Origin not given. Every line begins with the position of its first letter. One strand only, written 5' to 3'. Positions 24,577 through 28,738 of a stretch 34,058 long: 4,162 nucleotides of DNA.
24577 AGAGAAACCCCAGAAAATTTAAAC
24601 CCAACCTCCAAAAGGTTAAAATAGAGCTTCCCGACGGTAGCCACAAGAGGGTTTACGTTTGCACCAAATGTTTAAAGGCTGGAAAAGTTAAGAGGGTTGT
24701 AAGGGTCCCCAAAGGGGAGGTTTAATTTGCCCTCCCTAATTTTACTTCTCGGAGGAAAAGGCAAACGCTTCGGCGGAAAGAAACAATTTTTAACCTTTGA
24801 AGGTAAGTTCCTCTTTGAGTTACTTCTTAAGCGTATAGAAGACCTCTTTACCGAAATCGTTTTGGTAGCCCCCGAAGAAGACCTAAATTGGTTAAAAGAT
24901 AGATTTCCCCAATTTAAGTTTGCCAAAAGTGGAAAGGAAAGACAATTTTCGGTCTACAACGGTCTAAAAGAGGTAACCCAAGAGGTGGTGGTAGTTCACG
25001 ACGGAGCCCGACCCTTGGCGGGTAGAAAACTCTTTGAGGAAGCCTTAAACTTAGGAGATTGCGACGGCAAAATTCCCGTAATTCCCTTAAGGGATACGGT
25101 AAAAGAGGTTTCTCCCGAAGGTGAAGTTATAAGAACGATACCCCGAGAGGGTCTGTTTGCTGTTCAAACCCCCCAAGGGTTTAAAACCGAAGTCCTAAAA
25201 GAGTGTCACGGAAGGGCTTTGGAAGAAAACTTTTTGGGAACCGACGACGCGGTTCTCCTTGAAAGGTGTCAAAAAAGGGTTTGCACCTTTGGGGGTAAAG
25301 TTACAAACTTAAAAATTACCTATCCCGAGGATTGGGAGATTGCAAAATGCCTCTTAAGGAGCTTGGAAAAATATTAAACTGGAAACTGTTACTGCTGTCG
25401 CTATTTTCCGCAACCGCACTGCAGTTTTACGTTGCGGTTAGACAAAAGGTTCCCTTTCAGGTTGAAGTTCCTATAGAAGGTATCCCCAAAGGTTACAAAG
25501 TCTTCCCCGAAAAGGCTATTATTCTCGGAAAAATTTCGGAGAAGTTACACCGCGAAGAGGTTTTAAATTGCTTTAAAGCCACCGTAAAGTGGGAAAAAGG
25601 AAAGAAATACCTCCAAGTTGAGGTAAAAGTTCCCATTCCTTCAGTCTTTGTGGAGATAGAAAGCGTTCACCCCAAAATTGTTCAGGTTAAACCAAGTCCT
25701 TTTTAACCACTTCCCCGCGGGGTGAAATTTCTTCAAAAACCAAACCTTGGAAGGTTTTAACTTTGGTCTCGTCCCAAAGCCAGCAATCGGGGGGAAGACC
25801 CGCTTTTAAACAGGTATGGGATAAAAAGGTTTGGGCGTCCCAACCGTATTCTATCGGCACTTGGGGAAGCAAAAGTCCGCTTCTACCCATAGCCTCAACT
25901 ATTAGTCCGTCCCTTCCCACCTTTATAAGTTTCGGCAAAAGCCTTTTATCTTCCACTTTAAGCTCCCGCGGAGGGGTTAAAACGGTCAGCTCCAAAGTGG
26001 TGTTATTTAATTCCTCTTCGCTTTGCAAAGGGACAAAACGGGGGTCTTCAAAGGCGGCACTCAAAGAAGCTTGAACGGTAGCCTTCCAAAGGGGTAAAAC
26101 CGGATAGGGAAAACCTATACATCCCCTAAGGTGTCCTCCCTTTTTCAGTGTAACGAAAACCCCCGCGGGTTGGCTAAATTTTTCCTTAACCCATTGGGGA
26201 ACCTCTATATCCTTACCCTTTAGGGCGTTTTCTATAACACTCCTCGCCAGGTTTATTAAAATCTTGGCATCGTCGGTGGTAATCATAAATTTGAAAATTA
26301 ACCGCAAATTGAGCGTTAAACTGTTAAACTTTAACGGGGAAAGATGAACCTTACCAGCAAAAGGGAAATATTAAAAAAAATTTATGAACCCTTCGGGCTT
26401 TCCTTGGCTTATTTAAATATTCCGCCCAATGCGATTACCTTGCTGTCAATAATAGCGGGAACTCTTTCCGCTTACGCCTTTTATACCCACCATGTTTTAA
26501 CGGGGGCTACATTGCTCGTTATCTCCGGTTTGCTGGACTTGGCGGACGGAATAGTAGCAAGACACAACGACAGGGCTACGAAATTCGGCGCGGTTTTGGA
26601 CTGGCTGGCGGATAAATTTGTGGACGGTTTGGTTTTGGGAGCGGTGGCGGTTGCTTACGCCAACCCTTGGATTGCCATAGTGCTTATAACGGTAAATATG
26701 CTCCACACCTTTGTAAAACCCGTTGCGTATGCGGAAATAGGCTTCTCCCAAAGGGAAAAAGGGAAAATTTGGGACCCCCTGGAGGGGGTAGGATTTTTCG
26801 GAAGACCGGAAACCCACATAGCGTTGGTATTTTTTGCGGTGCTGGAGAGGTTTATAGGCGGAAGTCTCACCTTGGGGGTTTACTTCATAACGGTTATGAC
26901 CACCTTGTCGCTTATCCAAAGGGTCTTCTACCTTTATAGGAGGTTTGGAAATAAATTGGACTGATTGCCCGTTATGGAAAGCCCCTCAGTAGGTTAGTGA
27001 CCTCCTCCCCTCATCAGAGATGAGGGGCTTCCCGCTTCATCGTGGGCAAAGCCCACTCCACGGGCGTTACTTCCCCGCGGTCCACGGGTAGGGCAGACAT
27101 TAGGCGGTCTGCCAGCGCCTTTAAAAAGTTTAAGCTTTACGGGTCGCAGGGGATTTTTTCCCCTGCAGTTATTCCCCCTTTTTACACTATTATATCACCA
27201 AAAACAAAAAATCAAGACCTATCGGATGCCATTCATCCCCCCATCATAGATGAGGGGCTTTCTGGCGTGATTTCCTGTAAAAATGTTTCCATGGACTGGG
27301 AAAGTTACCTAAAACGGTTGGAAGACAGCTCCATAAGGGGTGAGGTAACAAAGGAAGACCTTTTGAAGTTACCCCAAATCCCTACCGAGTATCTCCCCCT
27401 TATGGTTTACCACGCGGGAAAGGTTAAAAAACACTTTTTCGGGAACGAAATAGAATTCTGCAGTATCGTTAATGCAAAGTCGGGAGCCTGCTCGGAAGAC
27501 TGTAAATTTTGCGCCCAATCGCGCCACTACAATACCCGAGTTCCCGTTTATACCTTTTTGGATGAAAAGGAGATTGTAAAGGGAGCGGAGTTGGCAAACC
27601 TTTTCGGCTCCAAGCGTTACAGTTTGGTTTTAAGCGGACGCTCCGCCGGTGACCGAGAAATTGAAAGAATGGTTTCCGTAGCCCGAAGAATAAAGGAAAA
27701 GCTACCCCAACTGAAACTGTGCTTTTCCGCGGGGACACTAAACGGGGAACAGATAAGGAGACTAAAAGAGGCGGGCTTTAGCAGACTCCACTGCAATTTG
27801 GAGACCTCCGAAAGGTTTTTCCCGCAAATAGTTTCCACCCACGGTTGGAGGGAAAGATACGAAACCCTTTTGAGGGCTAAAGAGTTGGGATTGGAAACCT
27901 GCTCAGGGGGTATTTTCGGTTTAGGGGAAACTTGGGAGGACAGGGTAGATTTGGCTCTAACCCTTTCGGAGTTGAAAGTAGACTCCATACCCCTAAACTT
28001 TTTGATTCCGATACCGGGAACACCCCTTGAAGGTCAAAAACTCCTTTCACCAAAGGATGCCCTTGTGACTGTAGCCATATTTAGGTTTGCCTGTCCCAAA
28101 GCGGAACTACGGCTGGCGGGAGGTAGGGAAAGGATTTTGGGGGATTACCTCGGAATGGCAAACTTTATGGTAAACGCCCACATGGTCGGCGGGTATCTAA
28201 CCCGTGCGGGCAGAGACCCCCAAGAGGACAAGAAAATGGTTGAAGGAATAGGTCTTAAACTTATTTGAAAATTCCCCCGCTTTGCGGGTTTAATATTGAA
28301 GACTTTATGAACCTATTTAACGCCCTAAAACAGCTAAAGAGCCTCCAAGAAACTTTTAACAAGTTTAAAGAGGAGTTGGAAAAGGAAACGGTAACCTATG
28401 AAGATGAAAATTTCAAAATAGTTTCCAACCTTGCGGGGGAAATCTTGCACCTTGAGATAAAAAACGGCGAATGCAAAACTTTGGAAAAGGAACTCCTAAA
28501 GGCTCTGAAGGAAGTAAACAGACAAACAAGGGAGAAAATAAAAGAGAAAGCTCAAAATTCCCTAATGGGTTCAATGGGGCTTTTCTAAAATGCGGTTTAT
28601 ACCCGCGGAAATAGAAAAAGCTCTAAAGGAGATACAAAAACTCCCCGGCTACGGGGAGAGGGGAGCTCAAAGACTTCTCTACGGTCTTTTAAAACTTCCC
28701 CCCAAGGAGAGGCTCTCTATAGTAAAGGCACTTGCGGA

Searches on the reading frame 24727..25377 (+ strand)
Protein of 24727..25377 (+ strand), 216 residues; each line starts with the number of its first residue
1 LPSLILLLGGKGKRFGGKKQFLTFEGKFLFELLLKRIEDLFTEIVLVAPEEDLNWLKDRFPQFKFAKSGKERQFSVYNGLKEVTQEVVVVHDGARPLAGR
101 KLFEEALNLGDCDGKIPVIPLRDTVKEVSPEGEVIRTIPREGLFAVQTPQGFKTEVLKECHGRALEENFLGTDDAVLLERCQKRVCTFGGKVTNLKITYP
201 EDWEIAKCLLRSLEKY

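Call 56: search_protein_families(library=pfam, proteins=[window:24727-25377:+], max_evalue=0.001)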
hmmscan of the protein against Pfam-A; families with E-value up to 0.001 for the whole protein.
window:24727-25377:+ (216 aa): 2 families
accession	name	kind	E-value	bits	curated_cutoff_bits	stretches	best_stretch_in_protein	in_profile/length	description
PF01128.25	IspD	-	2.5e-43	148.8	27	1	6-211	5-220/221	2-C-methyl-D-erythritol 4-phosphate cytidylyltransferase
PF12804.13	NTP_transf_3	-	4.1e-09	37.2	27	1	5-88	2-89/160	MobA-like NTP transferase domain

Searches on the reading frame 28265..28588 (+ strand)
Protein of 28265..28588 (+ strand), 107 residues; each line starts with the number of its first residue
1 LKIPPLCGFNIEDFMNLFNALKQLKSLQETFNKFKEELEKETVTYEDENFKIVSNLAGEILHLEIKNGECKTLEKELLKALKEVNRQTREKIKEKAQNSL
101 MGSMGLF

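Call 56: search_protein_families(library=pfam, proteins=[window:28265-28588:+], max_evalue=0.001)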
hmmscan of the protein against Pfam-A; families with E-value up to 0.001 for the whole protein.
window:28265-28588:+ (107 aa): 1 family
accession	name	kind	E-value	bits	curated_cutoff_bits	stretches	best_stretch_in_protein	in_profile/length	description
PF02575.21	YbaB_DNA_bd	-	8.2e-08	32.8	25.5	1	21-100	1-87/91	YbaB/EbfC DNA-binding family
